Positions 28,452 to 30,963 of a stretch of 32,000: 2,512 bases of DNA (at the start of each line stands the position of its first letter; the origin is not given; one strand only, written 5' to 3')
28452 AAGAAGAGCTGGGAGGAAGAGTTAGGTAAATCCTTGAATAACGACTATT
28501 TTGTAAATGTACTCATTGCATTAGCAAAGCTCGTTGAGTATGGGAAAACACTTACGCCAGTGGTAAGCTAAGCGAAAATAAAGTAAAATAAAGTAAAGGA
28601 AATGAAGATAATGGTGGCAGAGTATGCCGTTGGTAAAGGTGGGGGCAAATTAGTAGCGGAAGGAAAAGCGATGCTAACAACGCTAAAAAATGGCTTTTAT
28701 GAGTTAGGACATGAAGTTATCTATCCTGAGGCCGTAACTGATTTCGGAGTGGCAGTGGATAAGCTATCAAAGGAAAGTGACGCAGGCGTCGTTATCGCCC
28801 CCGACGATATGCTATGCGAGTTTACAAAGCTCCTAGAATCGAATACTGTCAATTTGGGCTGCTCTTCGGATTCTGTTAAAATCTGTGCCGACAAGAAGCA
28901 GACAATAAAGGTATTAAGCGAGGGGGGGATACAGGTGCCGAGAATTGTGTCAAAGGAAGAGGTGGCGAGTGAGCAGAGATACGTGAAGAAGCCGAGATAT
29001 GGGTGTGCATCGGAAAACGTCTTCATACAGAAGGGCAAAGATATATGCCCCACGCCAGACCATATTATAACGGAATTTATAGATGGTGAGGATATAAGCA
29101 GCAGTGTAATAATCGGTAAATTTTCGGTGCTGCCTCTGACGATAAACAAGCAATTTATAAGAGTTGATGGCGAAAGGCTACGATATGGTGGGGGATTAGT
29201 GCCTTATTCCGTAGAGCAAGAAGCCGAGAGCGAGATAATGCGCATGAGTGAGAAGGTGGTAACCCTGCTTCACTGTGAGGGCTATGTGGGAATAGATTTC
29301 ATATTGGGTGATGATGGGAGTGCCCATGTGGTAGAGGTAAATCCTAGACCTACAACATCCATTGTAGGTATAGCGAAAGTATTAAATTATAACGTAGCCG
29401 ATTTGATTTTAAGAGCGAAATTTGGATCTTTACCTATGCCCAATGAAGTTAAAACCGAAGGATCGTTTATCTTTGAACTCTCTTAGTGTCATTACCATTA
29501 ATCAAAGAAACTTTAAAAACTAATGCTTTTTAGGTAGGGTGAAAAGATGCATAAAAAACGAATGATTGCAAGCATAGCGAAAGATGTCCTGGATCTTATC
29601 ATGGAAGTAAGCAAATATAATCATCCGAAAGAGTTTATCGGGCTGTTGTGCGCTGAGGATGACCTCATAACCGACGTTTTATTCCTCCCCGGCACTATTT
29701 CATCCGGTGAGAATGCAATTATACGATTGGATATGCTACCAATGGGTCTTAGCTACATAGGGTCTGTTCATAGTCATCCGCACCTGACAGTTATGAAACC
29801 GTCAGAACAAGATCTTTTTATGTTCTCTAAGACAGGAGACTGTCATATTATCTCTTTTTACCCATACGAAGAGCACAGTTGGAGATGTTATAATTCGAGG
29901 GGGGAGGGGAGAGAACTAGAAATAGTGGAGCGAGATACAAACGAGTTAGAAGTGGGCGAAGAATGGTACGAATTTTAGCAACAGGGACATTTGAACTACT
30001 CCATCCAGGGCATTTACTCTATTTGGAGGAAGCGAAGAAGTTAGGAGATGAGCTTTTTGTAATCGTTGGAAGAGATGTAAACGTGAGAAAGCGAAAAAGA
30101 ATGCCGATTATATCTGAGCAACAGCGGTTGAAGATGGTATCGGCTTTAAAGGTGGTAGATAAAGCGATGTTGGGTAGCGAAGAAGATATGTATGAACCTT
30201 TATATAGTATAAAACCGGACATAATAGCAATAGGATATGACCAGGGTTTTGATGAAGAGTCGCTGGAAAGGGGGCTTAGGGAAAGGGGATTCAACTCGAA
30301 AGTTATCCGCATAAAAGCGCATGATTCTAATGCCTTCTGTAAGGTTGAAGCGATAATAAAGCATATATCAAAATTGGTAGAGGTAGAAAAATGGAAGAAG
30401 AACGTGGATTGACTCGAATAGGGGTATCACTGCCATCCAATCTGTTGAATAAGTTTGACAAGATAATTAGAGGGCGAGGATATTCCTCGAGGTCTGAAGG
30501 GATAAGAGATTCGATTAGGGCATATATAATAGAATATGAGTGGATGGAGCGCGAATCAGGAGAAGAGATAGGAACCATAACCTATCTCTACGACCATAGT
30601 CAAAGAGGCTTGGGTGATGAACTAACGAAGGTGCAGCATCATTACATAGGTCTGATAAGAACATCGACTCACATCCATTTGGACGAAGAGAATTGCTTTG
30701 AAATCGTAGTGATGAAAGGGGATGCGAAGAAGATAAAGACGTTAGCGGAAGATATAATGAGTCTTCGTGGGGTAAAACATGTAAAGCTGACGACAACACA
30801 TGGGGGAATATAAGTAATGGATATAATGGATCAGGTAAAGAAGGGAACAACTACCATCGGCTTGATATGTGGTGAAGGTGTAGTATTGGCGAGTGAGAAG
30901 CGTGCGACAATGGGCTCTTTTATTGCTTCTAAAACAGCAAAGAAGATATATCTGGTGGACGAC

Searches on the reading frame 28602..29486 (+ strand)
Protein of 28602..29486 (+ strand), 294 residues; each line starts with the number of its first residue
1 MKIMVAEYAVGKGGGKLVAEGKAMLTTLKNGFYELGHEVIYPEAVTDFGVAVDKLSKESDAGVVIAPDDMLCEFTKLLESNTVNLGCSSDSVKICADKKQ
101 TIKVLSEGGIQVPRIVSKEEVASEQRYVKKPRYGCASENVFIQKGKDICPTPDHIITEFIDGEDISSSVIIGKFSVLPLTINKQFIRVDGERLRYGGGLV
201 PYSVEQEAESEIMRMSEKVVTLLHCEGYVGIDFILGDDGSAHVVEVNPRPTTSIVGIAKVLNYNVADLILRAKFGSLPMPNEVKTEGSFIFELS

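Call 23: search_protein_families(library=ncbifam, proteins=[window:28602-29486:+], max_evalue=0.01)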
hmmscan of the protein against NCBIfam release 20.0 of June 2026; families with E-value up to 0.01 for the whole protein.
window:28602-29486:+ (294 aa): 33 families (the best 25 are shown)
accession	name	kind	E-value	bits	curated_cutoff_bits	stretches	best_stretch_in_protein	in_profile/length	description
NF040722.1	MfnD_Meth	equivalog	7.8e-37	127.3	400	1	48-259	67-260/288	tyramine--L-glutamate ligase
NF009405.0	PRK12767.1-4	equivalog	5.3e-12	45.4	390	1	87-249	102-265/320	carbamoyl phosphate synthase-like protein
NF053643.1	Ddl_archaea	equivalog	6.9e-12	45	500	1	88-251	97-273/367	putative pseudomurein biosynthesis ATP-grasp protein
TIGR00768.1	rimK_fam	subfamily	8.5e-11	41.7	143.4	2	209-271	215-274/276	RimK family alpha-L-glutamate ligase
NF009402.0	PRK12767.1-1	equivalog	6.2e-09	35.1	218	1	75-273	92-298/329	carbamoyl phosphate synthase-like protein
NF040720.1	MptN_Meth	equivalog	8e-09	35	350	1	208-271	227-288/291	tetrahydromethanopterin:alpha-L-glutamate ligase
NF002378.0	PRK01372.1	subfamily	5.2e-08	31.9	243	1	93-250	96-271/305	D-alanine--D-alanine ligase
TIGR01205.1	D_ala_D_alaTIGR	subfamily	3e-07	29.7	245.65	1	199-251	236-288/318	D-alanine--D-alanine ligase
NF003671.0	PRK05294.1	equivalog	5.5e-07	27.6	599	1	200-275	789-863/1058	carbamoyl-phosphate synthase large subunit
NF000091.3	D_ala_D_ser_VanG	exception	5.6e-07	28.7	495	0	84-129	122-167/344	D-alanine--D-serine ligase VanG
NF005315.0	PRK06849.1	equivalog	7e-07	28.6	406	1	91-255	110-281/389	hypothetical protein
TIGR01369.1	CPSaseII_lrg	equivalog_domain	1e-06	26.7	1027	1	201-275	793-866/1052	carbamoyl-phosphate synthase (glutamine-hydrolyzing) large subunit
NF000206.1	D_ala_D_lac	equivalog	3.1e-06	26.4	550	0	200-251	260-311/342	D-alanine--(R)-lactate ligase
NF009406.0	PRK12767.1-5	equivalog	4.5e-06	26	271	1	69-249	84-270/327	carbamoyl phosphate synthase-like protein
NF011169.0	PRK14571.1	equivalog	4.8e-06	26.1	404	1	86-250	84-265/300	D-alanyl-alanine synthetase A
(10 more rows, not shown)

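Call 24: search_protein_families(library=pfam, proteins=[window:28602-29486:+], max_evalue=0.001)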
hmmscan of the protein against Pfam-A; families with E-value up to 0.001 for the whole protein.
window:28602-29486:+ (294 aa): 4 families
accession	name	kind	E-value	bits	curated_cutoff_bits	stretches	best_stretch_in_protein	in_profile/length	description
PF02655.19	ATP-grasp_3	-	6e-37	127.6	23.2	1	95-253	1-160/160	ATP-grasp domain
PF07478.18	Dala_Dala_lig_C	-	4.8e-07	29.9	24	1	155-250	76-176/204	D-ala D-ala ligase C-terminus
PF14397.11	ATPgrasp_ST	-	4.9e-05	23.1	31.4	0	211-258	217-264/278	Sugar-transfer associated ATP-grasp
PF15632.11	ATPgrasp_Ter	-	6.1e-05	23.2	29.1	1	206-284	43-118/131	ATP-grasp in the biosynthetic pathway with Ter operon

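Call 60: search_solved_structures(query=window:28602-29486:+, max_evalue=0.001)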
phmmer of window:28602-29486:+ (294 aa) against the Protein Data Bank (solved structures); distinct sequences matched with E-value up to 0.001: 1.
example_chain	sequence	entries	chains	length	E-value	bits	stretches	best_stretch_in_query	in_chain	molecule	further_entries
3df7_A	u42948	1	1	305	4.7e-26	95.2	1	20-271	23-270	Putative ATP-grasp superfamily protein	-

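Call 66: find_homologous_proteins(query=window:28602-29486:+, max_evalue=1e-10)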
Query window:28602-29486:+ (294 aa): 608 proteins with E <= 1e-10 among 1679 candidates; the best 120 are listed.
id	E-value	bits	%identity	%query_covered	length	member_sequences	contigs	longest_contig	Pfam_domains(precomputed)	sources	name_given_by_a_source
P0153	1.8e-174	597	93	100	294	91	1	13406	PF02655.20,PF07478.19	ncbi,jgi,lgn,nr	ncbi:hypothetical protein C5S53_04840 [Methanophagales archaeon]|nr:hypothetical protein C5S53_04840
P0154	4.7e-173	592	91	100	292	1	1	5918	PF02655.20,PF07478.19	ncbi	-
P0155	1.1e-165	568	87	100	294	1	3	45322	PF14397.12,PF02655.20,PF07478.19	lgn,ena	-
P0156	2.9e-148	511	79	100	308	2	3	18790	PF02655.20,PF07478.19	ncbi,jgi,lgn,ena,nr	ncbi:MAG TPA: ATP-grasp domain-containing protein [Methanophagales archaeon]|nr:ATP-grasp domain-con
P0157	2.2e-147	508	80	100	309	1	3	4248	PF14397.12,PF02655.20,PF07478.19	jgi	jgi:predicted ATP-grasp superfamily ATP-dependent carboligase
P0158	5.1e-133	461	73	100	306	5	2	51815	PF14397.12,PF02655.20,PF07478.19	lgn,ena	-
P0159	7.5e-131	454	73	100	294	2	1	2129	PF14397.12,PF02655.20,PF18301.7,PF07478.19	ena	-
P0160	1.0e-129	450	71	100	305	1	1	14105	PF14397.12,PF02655.20,PF07478.19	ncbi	-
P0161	2.2e-129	449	70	100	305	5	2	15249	PF14397.12,PF02655.20,PF07478.19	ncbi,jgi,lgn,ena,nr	ncbi:MAG: ATP-grasp domain-containing protein [Methanosarcinales archaeon]|nr:ATP-grasp domain-conta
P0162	4.1e-129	448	70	100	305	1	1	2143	PF14397.12,PF02655.20,PF07478.19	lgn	-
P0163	7.0e-129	447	70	100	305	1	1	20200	PF14397.12,PF02655.20,PF07478.19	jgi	jgi:predicted ATP-grasp superfamily ATP-dependent carboligase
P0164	2.1e-128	446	70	100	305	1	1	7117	PF14397.12,PF02655.20,PF07478.19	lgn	-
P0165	2.5e-128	446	71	100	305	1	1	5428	PF14397.12,PF02655.20,PF07478.19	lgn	-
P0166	9.3e-128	444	70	100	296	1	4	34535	PF14397.12,PF02655.20,PF07478.19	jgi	jgi:predicted ATP-grasp superfamily ATP-dependent carboligase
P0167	3.7e-127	442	70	100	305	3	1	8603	PF14397.12,PF02655.20,PF07478.19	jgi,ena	-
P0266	7.0e-76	273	50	100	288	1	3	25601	PF02655.20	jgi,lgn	jgi:hypothetical protein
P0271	5.8e-74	267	49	99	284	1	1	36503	PF14397.12,PF02655.20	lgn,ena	-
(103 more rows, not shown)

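Call 67: find_encoding_contigs(protein=P0271, flank=4000, max_places=1)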
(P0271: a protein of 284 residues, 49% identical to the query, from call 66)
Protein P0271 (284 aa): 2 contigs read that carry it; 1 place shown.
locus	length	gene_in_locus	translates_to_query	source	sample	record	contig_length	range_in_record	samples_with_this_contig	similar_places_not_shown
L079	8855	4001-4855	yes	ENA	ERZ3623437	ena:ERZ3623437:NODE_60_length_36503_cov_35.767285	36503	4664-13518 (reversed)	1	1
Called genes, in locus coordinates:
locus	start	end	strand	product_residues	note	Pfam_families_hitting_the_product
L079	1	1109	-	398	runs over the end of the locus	PF08714:Fae, PF00215:OMPdecase, PF00834:Ribul_P_3_epim (weak)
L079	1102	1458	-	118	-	-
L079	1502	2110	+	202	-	PF01209:Ubie_methyltran, PF13489:Methyltransf_23, PF13649:Methyltransf_25, PF13847:Methyltransf_31, PF08241:Methyltransf_11, PF08242:Methyltransf_12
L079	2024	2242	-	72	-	-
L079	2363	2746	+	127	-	-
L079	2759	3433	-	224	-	PF06026:Rib_5-P_isom_A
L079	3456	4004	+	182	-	PF00258:Flavodoxin_1, PF12641:Flavodoxin_3, PF12724:Flavodoxin_5, PF03358:FMN_red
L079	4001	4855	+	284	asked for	PF02655:ATP-grasp_3, PF14397:ATPgrasp_ST (weak)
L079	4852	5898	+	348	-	PF01968:Hydantoinase_A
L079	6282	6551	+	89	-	PF00736:EF1_GNE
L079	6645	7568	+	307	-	-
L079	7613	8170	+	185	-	PF00352:TBP, PF11858:DUF3378 (faint), PF00352:TBP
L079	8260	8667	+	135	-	-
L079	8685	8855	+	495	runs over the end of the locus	PF23545:Zn_ribbon_HMPTM, PF04055:Radical_SAM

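Call 68: find_encoding_contigs(protein=P0266, flank=4000, max_places=1)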
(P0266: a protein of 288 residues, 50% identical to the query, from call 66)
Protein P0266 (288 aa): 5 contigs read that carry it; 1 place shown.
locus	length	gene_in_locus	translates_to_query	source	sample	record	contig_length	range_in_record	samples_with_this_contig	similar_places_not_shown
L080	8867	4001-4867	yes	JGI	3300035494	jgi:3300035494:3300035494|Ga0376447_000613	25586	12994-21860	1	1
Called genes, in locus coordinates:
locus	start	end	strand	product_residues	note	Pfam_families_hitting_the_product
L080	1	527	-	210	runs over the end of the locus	PF03193:RsgA_GTPase (faint), PF00735:Septin (weak), PF01926:MMR_HSR1, PF00009:GTP_EFTU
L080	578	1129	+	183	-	PF00571:CBS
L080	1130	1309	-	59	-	PF06093:Spt4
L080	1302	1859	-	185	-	PF03876:SHS2_Rpb7-N, PF00575:S1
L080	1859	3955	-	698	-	PF03030:H_PPase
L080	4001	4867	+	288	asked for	PF02655:ATP-grasp_3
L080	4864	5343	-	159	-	PF10502:Peptidase_S26 (faint)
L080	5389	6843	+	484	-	PF00149:Metallophos, PF04042:DNA_pol_E_B, PF12850:Metallophos_2 (weak)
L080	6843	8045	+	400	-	PF00291:PALP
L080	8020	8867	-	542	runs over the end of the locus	PF00890:FAD_binding_2, PF02910:Succ_DH_flav_C (weak)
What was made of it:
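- Outgroup ATP-grasp orthologues lack the partner (calls 67, 68).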

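Call 69: list_cluster_members(proteins=[window:28602-29486:+, window:28041-28571:+, window:27405-27998:+, window:29547-29978:+, window:23853-25313:-])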
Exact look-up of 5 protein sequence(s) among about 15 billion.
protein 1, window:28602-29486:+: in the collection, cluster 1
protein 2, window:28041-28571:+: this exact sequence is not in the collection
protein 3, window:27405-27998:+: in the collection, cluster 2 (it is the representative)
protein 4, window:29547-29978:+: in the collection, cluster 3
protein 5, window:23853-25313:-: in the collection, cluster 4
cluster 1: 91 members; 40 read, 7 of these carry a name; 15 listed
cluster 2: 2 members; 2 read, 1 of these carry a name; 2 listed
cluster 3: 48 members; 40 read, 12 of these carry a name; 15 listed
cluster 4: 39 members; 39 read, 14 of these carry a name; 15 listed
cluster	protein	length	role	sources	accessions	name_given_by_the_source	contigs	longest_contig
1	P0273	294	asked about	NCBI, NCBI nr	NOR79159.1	MAG: ATP-grasp domain-containing protein [Methanophagales archaeon] | ATP-grasp domain-containing protein [Methanophagales archaeon]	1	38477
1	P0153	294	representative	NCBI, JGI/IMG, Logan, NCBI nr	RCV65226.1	hypothetical protein C5S53_04840 [Methanophagales archaeon]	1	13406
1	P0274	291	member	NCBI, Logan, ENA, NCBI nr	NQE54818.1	Tyramine--L-glutamate ligase [ANME-1 cluster archaeon GoMg3.2]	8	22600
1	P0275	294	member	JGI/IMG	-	predicted ATP-grasp superfamily ATP-dependent carboligase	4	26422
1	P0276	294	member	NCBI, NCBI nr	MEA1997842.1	MAG: ATP-grasp domain-containing protein [Euryarchaeota archaeon] | ATP-grasp domain-containing protein [Euryarchaeota archaeon]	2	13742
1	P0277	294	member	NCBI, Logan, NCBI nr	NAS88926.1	hypothetical protein C4E24_04210 [ANME-1 cluster archaeon AG-394-G21] | hypothetical protein [ANME-1 cluster archaeon AG-394-G21]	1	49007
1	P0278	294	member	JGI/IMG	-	predicted ATP-grasp superfamily ATP-dependent carboligase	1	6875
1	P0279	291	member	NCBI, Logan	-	-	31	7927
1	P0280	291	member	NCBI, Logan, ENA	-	-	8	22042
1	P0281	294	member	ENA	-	-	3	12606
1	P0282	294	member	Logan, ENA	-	-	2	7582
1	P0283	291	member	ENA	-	-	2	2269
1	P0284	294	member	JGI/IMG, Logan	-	-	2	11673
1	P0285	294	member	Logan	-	-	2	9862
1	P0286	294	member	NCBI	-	-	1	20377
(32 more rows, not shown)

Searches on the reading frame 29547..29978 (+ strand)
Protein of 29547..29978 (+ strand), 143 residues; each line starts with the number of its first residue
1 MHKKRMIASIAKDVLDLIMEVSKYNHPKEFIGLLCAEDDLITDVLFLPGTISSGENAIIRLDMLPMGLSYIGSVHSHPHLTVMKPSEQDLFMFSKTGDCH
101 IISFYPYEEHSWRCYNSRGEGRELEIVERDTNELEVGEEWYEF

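Call 23: search_protein_families(library=ncbifam, proteins=[window:29547-29978:+], max_evalue=0.01)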
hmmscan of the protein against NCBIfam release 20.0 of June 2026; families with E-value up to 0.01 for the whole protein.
window:29547-29978:+ (143 aa): 0 families

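Call 24: search_protein_families(library=pfam, proteins=[window:29547-29978:+], max_evalue=0.001)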
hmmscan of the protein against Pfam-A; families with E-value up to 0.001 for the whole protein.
window:29547-29978:+ (143 aa): 1 family
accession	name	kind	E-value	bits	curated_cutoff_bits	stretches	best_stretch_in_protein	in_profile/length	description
PF14464.11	Prok-JAB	-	2.2e-10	40.9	25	1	12-115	2-114/114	Prokaryotic homologs of the JAB domain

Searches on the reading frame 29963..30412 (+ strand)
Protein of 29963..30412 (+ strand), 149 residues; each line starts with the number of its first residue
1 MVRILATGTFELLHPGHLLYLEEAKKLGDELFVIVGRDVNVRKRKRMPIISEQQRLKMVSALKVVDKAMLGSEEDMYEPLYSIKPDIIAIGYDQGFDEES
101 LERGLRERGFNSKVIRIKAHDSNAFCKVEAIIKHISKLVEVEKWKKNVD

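Call 23: search_protein_families(library=ncbifam, proteins=[window:29963-30412:+], max_evalue=0.01)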
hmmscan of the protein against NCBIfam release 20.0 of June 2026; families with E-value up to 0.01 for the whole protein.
window:29963-30412:+ (149 aa): 10 families
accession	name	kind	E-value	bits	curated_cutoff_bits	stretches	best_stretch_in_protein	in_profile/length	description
TIGR02199.1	rfaE_dom_II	equivalog_domain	2.6e-20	72.7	181.5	1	5-123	15-135/144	D-glycero-beta-D-manno-heptose 1-phosphate adenylyltransferase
TIGR00125.1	cyt_tran_rel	domain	2e-18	66.3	27.7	1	3-67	1-64/65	adenylyltransferase/cytidyltransferase family protein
NF008454.0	PRK11316.1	equivalog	1.6e-16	60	521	1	4-123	343-464/475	bifunctional D-glycero-beta-D-manno-heptose-7-phosphate kinase/D-glycero-beta-D-manno-heptose 1-phosphate adenylyltransferase HldE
TIGR01518.1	g3p_cytidyltrns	equivalog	5.9e-10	39.3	165.4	1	4-93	1-91/125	glycerol-3-phosphate cytidylyltransferase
NF001985.0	PRK00777.1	subfamily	7.2e-07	29.4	104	1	4-61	7-64/157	pantetheine-phosphate adenylyltransferase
NF002250.0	PRK01170.1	subfamily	2.8e-05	23.8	489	1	4-61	3-60/322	bifunctional pantetheine-phosphate adenylyltransferase/NTP phosphatase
TIGR01526.1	nadR_NMN_Atrans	equivalog_domain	0.0002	20.7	341.15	1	7-59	7-57/325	nicotinamide-nucleotide adenylyltransferase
TIGR01510.1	coaD_prev_kdtB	equivalog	0.00021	21.3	103.3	1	5-60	3-53/155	pantetheine-phosphate adenylyltransferase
NF005518.0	PRK07143.1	equivalog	0.00041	19.9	232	1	7-69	21-86/281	hypothetical protein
NF045965.1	RibF_rel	equivalog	0.0051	16.3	200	1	4-64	15-83/279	FAD synthase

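Call 24: search_protein_families(library=pfam, proteins=[window:29963-30412:+], max_evalue=0.001)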
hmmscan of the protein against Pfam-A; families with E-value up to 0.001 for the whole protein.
window:29963-30412:+ (149 aa): 1 family
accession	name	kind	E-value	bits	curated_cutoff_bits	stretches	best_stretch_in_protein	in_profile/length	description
PF01467.32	CTP_transf_like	-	2.6e-21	76.7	21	1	5-122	1-121/133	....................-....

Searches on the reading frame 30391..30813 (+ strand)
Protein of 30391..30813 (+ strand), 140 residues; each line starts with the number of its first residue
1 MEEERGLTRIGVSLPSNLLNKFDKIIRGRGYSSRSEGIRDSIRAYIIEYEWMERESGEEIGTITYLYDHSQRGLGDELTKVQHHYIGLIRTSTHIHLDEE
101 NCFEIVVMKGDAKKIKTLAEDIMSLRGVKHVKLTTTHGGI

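Call 23: search_protein_families(library=ncbifam, proteins=[window:30391-30813:+], max_evalue=0.01)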
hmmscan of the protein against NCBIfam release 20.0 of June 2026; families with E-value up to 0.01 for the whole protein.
window:30391-30813:+ (140 aa): 6 families
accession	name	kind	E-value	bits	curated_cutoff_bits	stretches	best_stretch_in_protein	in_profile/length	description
NF002169.0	PRK01002.1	subfamily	1.4e-58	196.9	111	1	6-137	3-134/141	nickel responsive regulator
NF003381.0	PRK04460.1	equivalog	4.1e-48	163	105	1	7-138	4-134/139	nickel-responsive transcriptional regulator NikR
NF002815.0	PRK02967.1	equivalog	6.8e-37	126.6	83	1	8-134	2-128/139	nickel-responsive transcriptional regulator NikR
NF001884.0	PRK00630.1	subfamily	9.3e-37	126.4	119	1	3-136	6-141/148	nickel responsive regulator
TIGR02793.1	nikR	equivalog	4.5e-33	114.3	175.45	1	9-135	2-127/129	nickel-responsive transcriptional regulator NikR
NF053762.1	aCcr1_fam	equivalog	0.0024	17.7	60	1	16-46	9-38/38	aCcr1 family cell cycle regulator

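Call 24: search_protein_families(library=pfam, proteins=[window:30391-30813:+], max_evalue=0.001)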
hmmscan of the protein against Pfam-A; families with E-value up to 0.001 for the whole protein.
window:30391-30813:+ (140 aa): 2 families
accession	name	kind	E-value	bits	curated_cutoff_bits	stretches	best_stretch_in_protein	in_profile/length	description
PF08753.17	NikR_C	-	2.2e-32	111.6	22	1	60-136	1-77/77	NikR C terminal nickel binding domain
PF01402.27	RHH_1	-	1.7e-08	34.6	20.5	1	9-46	1-37/39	Ribbon-helix-helix protein, copG family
